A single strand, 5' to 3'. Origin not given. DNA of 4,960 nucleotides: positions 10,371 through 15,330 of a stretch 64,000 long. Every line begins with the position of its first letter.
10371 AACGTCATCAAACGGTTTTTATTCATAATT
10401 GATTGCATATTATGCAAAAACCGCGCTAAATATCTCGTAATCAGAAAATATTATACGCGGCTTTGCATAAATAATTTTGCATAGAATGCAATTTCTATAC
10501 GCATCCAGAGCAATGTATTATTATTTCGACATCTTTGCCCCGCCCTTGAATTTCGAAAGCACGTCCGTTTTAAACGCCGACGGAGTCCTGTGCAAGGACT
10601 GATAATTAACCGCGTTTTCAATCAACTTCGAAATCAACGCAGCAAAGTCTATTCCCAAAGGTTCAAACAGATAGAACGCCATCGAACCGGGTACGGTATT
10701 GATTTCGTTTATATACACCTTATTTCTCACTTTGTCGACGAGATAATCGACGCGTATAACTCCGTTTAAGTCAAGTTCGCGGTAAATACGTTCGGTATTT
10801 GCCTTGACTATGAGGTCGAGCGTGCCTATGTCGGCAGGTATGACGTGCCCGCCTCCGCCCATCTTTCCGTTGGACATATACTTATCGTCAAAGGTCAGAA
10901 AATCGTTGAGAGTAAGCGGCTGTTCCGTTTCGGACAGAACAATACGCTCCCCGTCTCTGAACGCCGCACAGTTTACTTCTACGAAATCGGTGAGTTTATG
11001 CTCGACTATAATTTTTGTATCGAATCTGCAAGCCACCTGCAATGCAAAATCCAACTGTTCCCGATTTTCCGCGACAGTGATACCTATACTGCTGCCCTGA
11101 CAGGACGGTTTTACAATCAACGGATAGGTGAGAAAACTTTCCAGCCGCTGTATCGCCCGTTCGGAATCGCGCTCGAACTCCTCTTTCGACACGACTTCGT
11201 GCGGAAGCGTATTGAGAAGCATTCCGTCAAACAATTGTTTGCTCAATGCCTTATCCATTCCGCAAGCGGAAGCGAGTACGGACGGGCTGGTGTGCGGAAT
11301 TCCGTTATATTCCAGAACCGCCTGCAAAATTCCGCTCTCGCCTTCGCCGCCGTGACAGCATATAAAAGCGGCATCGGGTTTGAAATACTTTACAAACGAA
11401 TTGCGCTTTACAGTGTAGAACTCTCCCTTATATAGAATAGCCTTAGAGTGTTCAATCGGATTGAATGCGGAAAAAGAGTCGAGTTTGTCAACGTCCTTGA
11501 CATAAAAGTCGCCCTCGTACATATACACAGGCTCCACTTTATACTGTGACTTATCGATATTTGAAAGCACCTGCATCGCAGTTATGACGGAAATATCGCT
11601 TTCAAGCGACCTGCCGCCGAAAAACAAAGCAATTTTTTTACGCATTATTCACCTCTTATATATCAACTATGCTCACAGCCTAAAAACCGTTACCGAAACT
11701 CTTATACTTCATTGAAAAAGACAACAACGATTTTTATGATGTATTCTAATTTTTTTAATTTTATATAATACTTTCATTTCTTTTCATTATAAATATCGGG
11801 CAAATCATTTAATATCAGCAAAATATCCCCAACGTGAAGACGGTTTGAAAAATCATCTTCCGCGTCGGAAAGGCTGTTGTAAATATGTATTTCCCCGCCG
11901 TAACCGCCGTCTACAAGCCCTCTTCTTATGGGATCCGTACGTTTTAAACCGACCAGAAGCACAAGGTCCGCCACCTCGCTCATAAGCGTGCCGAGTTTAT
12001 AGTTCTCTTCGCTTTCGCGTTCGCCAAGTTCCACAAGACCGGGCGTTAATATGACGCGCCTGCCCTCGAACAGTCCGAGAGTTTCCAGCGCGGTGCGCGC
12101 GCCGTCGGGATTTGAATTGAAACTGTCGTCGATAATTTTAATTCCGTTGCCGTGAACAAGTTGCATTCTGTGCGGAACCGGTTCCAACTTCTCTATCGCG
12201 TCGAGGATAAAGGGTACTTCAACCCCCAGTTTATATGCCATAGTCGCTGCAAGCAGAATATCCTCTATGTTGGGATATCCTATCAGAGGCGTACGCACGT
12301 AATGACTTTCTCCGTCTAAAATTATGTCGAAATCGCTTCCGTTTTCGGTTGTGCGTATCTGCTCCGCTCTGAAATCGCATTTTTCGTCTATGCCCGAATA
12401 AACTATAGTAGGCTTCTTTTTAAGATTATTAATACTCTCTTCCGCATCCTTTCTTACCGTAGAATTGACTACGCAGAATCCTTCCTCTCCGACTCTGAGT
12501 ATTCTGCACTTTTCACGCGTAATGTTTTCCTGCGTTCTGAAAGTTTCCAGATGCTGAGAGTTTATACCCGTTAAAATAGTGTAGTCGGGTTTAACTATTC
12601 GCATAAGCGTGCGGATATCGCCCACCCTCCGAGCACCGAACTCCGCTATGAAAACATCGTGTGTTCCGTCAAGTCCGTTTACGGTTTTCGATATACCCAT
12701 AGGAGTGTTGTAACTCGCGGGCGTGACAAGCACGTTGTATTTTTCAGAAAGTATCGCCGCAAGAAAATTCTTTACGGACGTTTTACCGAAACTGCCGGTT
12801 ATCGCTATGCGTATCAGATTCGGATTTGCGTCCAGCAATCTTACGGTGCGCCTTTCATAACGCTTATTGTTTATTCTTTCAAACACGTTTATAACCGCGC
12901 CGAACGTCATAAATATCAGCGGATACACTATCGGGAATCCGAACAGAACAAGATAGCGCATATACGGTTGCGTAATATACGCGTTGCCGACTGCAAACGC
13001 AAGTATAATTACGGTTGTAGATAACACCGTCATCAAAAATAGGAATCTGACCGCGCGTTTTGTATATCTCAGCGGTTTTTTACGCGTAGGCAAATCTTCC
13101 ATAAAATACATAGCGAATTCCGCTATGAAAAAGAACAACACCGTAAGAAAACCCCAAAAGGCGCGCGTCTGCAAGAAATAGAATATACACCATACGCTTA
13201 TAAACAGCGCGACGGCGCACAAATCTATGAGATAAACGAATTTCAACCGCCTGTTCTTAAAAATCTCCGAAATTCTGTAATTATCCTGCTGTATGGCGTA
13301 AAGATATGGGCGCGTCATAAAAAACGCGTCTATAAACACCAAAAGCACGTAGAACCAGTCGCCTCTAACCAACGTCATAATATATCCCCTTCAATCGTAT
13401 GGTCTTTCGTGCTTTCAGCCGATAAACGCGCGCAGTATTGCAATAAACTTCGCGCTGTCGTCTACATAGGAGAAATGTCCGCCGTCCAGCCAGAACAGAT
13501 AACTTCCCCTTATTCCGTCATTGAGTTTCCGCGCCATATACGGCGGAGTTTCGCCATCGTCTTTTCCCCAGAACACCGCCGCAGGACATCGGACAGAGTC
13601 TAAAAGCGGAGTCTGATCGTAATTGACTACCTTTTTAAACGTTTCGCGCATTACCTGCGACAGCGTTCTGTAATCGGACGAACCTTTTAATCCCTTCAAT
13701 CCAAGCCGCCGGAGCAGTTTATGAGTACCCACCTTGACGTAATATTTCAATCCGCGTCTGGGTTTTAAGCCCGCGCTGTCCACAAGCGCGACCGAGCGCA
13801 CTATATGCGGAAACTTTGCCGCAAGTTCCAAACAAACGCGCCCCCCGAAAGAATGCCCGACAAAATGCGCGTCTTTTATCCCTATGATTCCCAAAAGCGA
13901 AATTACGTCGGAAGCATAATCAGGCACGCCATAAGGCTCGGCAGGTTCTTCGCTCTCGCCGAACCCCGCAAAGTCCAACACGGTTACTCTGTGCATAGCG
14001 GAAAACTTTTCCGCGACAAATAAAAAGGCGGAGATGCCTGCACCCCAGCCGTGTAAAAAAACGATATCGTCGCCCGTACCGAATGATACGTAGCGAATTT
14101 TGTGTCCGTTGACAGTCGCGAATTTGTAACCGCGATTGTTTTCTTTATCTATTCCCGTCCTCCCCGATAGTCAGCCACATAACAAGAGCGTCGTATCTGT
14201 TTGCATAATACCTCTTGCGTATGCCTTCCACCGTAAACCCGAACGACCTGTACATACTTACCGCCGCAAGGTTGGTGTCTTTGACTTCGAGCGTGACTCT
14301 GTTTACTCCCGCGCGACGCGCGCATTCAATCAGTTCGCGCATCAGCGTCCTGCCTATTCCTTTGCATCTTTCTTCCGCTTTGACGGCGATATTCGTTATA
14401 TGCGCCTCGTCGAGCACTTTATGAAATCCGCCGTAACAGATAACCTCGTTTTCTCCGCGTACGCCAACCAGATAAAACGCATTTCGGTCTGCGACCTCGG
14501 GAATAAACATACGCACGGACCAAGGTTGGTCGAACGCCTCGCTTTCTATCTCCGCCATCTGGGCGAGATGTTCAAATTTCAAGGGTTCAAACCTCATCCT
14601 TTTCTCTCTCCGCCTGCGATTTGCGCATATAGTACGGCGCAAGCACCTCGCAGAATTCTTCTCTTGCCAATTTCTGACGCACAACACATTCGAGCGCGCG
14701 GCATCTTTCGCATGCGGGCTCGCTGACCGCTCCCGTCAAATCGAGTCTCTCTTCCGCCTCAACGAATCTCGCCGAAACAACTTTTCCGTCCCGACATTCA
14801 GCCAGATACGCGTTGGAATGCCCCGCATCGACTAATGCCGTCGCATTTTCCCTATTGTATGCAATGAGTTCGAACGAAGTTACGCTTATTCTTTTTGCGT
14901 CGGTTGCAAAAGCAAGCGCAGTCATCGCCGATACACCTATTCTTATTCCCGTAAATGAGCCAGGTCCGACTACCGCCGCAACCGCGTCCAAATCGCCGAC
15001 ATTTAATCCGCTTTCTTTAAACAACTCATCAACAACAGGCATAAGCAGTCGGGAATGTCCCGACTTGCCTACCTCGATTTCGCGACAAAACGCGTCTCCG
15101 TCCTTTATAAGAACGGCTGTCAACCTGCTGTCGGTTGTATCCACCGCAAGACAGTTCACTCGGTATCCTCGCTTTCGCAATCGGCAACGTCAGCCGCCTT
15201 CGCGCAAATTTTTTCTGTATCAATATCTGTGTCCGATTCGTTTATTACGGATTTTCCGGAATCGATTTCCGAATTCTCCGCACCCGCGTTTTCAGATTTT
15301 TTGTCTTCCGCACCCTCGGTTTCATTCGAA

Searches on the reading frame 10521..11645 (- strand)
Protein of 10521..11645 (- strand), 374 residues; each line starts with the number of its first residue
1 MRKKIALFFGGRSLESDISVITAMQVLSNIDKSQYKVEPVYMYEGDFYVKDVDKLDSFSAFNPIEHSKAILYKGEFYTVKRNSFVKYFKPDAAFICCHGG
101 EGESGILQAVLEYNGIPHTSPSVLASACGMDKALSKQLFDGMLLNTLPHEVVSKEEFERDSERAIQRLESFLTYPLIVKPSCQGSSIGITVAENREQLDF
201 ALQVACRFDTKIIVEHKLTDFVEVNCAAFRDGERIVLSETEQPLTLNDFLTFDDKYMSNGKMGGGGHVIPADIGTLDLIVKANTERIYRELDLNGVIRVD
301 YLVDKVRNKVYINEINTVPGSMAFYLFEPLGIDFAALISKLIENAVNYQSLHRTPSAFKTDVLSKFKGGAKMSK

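Call 6: search_protein_families(library=pfam, proteins=[window:10521-11645:-], max_evalue=0.01)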
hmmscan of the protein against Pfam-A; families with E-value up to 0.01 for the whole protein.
window:10521-11645:- (374 aa): 5 families
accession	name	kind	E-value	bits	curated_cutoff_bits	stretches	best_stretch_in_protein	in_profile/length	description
PF07478.18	Dala_Dala_lig_C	-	1.1e-36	126.8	24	1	142-343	5-204/204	D-ala D-ala ligase C-terminus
PF01820.27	Dala_Dala_lig_N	-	4.6e-19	69.6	34.6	1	4-120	1-120/121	D-ala D-ala ligase N-terminus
PF02786.22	CPSase_L_D2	-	1.9e-06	28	19.8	1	149-236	14-109/211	Carbamoyl-phosphate synthase L chain, ATP binding domain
PF02222.28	ATP-grasp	-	0.0016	18.6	27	0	161-230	18-88/179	ATP-grasp domain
PF13535.11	ATP-grasp_4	-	0.0046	17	27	1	173-203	2-32/160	ATP-grasp domain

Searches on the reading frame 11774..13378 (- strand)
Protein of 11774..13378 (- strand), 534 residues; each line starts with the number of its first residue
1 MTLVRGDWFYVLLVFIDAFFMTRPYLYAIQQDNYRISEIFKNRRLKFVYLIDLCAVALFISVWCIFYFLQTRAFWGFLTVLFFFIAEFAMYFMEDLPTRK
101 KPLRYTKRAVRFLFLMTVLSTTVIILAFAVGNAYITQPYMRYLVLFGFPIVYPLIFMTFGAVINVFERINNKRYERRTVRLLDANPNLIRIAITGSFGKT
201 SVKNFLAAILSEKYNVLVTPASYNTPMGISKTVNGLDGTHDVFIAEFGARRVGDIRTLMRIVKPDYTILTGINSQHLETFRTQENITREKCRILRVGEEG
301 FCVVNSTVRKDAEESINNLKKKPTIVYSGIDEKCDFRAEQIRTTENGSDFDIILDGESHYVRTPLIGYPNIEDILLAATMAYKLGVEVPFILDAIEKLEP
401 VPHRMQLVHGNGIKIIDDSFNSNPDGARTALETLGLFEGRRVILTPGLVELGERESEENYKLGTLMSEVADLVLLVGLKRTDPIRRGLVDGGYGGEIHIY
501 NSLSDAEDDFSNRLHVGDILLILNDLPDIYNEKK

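Call 6: search_protein_families(library=pfam, proteins=[window:11774-13378:-], max_evalue=0.01)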
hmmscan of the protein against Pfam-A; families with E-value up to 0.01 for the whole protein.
window:11774-13378:- (534 aa): 2 families
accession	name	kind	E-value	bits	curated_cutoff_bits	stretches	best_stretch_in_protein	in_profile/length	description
PF08245.18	Mur_ligase_M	-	1.4e-32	113.7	24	1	193-380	1-199/200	Mur ligase middle domain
PF02875.26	Mur_ligase_C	-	3.6e-12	47.7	28.4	1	403-522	1-123/127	Mur ligase, glutamate ligase domain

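Call 17: search_protein_families(library=ncbifam, proteins=[window:11774-13378:-], max_evalue=0.001)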
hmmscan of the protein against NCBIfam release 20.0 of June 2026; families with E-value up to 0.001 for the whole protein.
window:11774-13378:- (534 aa): 21 families
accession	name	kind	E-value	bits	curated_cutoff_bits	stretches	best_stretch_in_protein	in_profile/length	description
TIGR01143.1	murF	subfamily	4.1e-63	213.8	288.6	1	184-522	70-403/418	UDP-N-acetylmuramoyl-tripeptide--D-alanyl-D-alanine ligase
NF008896.0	PRK11929.1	equivalog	1.6e-46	158.7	1023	1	191-470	607-892/965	bifunctional UDP-N-acetylmuramoyl-L-alanyl-D-glutamate--2,6-diaminopimelate ligase MurE/UDP-N-acetylmuramoyl-tripeptide--D-alanyl-D-alanine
NF008897.0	PRK11930.1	equivalog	1.9e-40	138.6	804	1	191-468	110-388/822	bifunctional UDP-N-acetylmuramoyl-tripeptide:D-alanyl-D-alanine ligase/alanine racemase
NF008041.0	PRK10773.1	equivalog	8.1e-37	127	551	1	191-477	103-392/453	UDP-N-acetylmuramoyl-tripeptide--D-alanyl-D-alanine ligase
NF010693.0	PRK14093.1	equivalog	7e-24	84.3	544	1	191-477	111-408/479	UDP-N-acetylmuramoylalanyl-D-glutamyl-2,6-diaminopimelate--D-alanyl-D-alanine ligase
NF001126.0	PRK00139.1-4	equivalog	5.4e-22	78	373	1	265-474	195-400/486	UDP-N-acetylmuramoyl-L-alanyl-D-glutamate--2,6-diaminopimelate ligase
NF001124.0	PRK00139.1-2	equivalog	1.1e-19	70.6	476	1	267-475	202-410/500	UDP-N-acetylmuramoyl-L-alanyl-D-glutamate--2,6-diaminopimelate ligase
TIGR01085.1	murE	subfamily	1.6e-17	63.6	257.3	1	265-475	179-391/472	UDP-N-acetylmuramyl-tripeptide synthetase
TIGR01087.1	murD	equivalog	2.9e-17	62.9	211.95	1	190-435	106-339/441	UDP-N-acetylmuramoyl-L-alanine--D-glutamate ligase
TIGR01082.1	murC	equivalog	6.2e-14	51.9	335.1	1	190-418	102-322/449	UDP-N-acetylmuramate--L-alanine ligase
NF053646.1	pMurD1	equivalog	1.9e-11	43.3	610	1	180-478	101-387/465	pseudomurein biosynthesis peptide ligase pMurD1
NF010628.0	PRK14022.1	equivalog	2.8e-11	42.9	536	1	262-474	199-399/483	UDP-N-acetylmuramoyl-L-alanyl-D-glutamate--L-lysine ligase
NF053645.1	pMurC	equivalog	9.3e-11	41.1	560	1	332-434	284-385/492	pseudomurein biosynthesis peptide ligase pMurC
NF033197.0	F430_CfbE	equivalog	2.6e-10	39.8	250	1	180-419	88-320/430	coenzyme F430 synthase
NF011171.0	PRK14573.1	equivalog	1.5e-09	36.3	1015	1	186-407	102-309/809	bifunctional UDP-N-acetylmuramate--L-alanine ligase/D-alanine--D-alanine ligase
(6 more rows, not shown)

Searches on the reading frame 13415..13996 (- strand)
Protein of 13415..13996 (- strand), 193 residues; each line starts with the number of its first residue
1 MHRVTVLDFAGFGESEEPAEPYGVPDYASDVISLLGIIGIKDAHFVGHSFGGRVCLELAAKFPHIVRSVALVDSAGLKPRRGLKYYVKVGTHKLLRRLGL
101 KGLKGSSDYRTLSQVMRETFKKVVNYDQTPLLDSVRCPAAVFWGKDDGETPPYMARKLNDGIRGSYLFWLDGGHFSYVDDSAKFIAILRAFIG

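Call 6: search_protein_families(library=pfam, proteins=[window:13415-13996:-], max_evalue=0.01)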
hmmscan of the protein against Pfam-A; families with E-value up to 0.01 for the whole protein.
window:13415-13996:- (193 aa): 3 families
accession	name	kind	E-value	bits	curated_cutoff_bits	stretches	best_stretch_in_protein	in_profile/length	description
PF00561.26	Abhydrolase_1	-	8.3e-20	71.9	25.8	1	2-74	28-102/245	alpha/beta hydrolase fold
PF12697.13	Abhydrolase_6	-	4.2e-14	54.2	26.3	1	3-186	29-216/217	Alpha/beta hydrolase family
PF12146.15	Hydrolase_4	-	0.00069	19.4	27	1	4-134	34-165/239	Serine aminopeptidase, S33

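Call 17: search_protein_families(library=ncbifam, proteins=[window:13415-13996:-], max_evalue=0.001)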
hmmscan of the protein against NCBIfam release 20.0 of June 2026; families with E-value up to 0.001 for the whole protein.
window:13415-13996:- (193 aa): 28 families (the best 25 are shown)
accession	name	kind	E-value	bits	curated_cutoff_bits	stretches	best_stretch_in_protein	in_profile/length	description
NF058580.1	lipase_V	equivalog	1.6e-29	103.2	300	1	5-181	55-227/230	EstV family lipase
TIGR02427.1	protocat_pcaD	equivalog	1.9e-21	76.6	255.85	2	2-75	40-113/251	3-oxoadipate enol-lactonase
NF051488.1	bifunc_PcaDC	exception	5.1e-21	75.2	390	2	2-75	39-112/375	bifunctional 3-oxoadipate enol-lactonase/4-carboxymuconolactone decarboxylase PcaDC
NF011457.0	PRK14875.1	equivalog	1.7e-19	70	307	1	2-79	159-236/372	acetoin dehydrogenase dihydrolipoyllysine-residue acetyltransferase subunit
NF051487.1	bifunc_PcaCD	exception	2.7e-18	66.3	430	2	2-79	199-276/413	bifunctional 4-carboxymuconolactone decarboxylase/3-oxoadipate enol-lactonase PcaCD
NF050089.1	i_nPHAscl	equivalog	1.3e-15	57.3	300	1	3-86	46-126/288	intracellular short-chain-length polyhydroxyalkanoate depolymerase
TIGR03611.1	RutD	equivalog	6.7e-13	48.6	238.5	1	2-73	40-112/258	pyrimidine utilization protein D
TIGR01738.1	bioH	equivalog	7.7e-12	45.4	206.95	2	2-75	31-99/245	pimeloyl-ACP methyl ester esterase BioH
NF052610.1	macro_16_ester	equivalog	1.5e-11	44.2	420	1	19-77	72-130/281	alpha/beta fold macrolide esterase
NF033124.1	estX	equivalog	3.9e-10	39.3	600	1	15-75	67-128/280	macrolide esterase EstX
TIGR01250.1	pro_imino_pep_2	subfamily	2.4e-09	37.2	167.65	1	122-192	217-287/288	proline iminopeptidase-family hydrolase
TIGR03695.1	menH_SHCHC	equivalog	4e-09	36.3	208.55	1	3-77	30-108/252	2-succinyl-6-hydroxy-2,4-cyclohexadiene-1-carboxylate synthase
NF045632.1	hydroxlase_HsaD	equivalog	1.9e-08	33.6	400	1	2-77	64-140/290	4,5:9,10-diseco-3-hydroxy-5,9,17-trioxoandrosta-1(10),2-diene-4-oate hydrolase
NF045945.1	ProImpepLactob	equivalog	4.4e-08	33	400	1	123-191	221-289/293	proline iminopeptidase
NF002938.0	PRK03592.1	equivalog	8.6e-08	31.9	241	1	2-79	57-133/298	haloalkane dehalogenase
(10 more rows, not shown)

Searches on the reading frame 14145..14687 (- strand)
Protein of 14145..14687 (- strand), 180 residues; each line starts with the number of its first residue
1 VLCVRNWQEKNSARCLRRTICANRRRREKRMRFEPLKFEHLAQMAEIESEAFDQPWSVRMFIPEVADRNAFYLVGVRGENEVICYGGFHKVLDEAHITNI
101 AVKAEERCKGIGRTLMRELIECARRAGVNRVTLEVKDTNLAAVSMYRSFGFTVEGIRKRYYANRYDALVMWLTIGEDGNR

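Call 6: search_protein_families(library=pfam, proteins=[window:14145-14687:-], max_evalue=0.01)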
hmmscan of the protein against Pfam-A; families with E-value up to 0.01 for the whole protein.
window:14145-14687:- (180 aa): 9 families
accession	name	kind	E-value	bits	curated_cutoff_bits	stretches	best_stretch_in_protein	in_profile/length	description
PF00583.31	Acetyltransf_1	-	8.3e-20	71.6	20.7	1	42-151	2-116/116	Acetyltransferase (GNAT) family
PF13508.13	Acetyltransf_7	-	5.2e-12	46.4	27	1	77-152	10-83/84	Acetyltransferase (GNAT) domain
PF13673.13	Acetyltransf_10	-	4e-11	43.4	23.6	1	67-154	27-110/128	Acetyltransferase (GNAT) domain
PF13420.13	Acetyltransf_4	-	5.3e-08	33.5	24.3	1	61-162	40-145/155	Acetyltransferase (GNAT) domain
PF13527.13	Acetyltransf_9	-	1.6e-05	25.3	25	1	91-152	69-125/127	Acetyltransferase (GNAT) domain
PF08445.16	FR47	-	4.6e-05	23.8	22.1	1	94-154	21-80/86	FR47-like protein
PF13302.13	Acetyltransf_3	-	0.00014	23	25.4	1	54-152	44-138/138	Acetyltransferase (GNAT) domain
PF24553.2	Rv0428c_C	-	0.00019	21.6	27.2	1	97-160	162-223/224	Probable histone acetyltransferase Rv0428c C-terminal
PF13523.12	Acetyltransf_8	-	0.0095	16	27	0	96-155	80-141/145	Acetyltransferase (GNAT) domain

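Call 17: search_protein_families(library=ncbifam, proteins=[window:14145-14687:-], max_evalue=0.001)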
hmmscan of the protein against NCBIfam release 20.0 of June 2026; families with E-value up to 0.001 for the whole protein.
window:14145-14687:- (180 aa): 27 families (the best 25 are shown)
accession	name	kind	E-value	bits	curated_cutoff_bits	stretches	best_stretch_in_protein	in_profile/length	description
TIGR01575.1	rimI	equivalog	5.2e-34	117.2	86.4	1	41-170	2-132/132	ribosomal protein S18-alanine N-acetyltransferase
NF007025.1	PRK09491.1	equivalog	6.7e-23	81.3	173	1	35-173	5-144/145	ribosomal protein S18-alanine N-acetyltransferase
NF000487.1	stat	exception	6e-11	42.2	420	1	64-161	74-171/189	streptothricin N-acetyltransferase STAT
NF000359.1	sat3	exception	2e-09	37.8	360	1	70-161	70-162/180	streptothricin N-acetyltransferase Sat3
NF007527.0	PRK10140.1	equivalog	1.3e-08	34.9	236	1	99-162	83-147/162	N-acetyltransferase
TIGR03585.1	PseH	equivalog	1.5e-08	34.9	93.1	1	76-163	56-145/156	UDP-4-amino-4,6-dideoxy-N-acetyl-beta-L-altrosamine N-acetyltransferase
NF000360.1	sat4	exception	2e-08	34.5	380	1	95-171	97-176/180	streptothricin N-acetyltransferase Sat4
NF040503.1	resist_ArsN1a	equivalog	4e-08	33.2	170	1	99-159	81-141/159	arsinothricin resistance N-acetyltransferase ArsN1 family A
NF049894.1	CG3035_N_ac_Glu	equivalog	5.3e-08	32.4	280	1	97-160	235-297/300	N-acetylglutamate synthase, CG3035 family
NF040501.1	resist_ArsN2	equivalog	2.1e-07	30.6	125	1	65-133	19-87/133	arsenic resistance N-acetyltransferase ArsN2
NF002959.0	PRK03624.1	equivalog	4.9e-07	29.6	124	1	97-154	75-132/147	GNAT family acetyltransferase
NF005921.0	PRK07922.1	equivalog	1.6e-06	27.8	180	1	73-134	49-111/170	amino-acid N-acetyltransferase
NF007853.0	PRK10562.1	equivalog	4.7e-06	26.9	125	1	86-157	60-126/146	N-acetyltransferase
NF008212.0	PRK10975.1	equivalog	5.6e-06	26.3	219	1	93-156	162-225/232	dTDP-4-amino-4,6-dideoxy-D-galactose acyltransferase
NF007807.0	PRK10514.1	equivalog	9.2e-06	25.6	134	1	90-156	66-127/147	acetyltransferase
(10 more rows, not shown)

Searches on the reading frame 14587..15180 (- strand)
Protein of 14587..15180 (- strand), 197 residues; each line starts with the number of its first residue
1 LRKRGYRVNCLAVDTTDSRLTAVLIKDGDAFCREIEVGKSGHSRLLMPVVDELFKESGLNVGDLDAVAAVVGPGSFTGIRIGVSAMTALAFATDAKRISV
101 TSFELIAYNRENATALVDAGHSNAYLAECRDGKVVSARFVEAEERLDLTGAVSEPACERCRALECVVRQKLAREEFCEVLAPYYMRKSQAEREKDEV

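Call 6: search_protein_families(library=pfam, proteins=[window:14587-15180:-], max_evalue=0.01)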
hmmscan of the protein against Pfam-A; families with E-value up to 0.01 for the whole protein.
window:14587-15180:- (197 aa): 1 family
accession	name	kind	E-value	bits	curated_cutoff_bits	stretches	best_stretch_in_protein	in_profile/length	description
PF00814.31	TsaD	-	1.4e-22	81.1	24.8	1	40-132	27-126/264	tRNA N6-adenosine threonylcarbamoyltransferase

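Call 17: search_protein_families(library=ncbifam, proteins=[window:14587-15180:-], max_evalue=0.001)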
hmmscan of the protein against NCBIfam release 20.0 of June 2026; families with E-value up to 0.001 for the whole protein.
window:14587-15180:- (197 aa): 4 families
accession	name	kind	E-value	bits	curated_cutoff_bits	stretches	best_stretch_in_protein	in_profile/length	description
TIGR03725.1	T6A_YeaZ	equivalog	5.3e-32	111.5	69.3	1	11-146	2-148/212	tRNA (adenosine(37)-N6)-threonylcarbamoyltransferase complex dimerization subunit type 1 TsaB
TIGR03723.1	T6A_TsaD_YgjD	equivalog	4.2e-08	32.7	296.1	1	39-101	46-108/314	tRNA (adenosine(37)-N6)-threonylcarbamoyltransferase complex transferase subunit TsaD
TIGR00329.1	gcp_kae1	subfamily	0.00017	21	207.8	1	39-100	45-106/305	tRNA (adenosine(37)-N6)-threonylcarbamoyltransferase complex transferase subunit TsaD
TIGR03722.2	arch_KAE1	equivalog_domain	0.00023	20.4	375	1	42-100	46-104/323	KEOPS complex N(6)-L-threonylcarbamoyladenine synthase Kae1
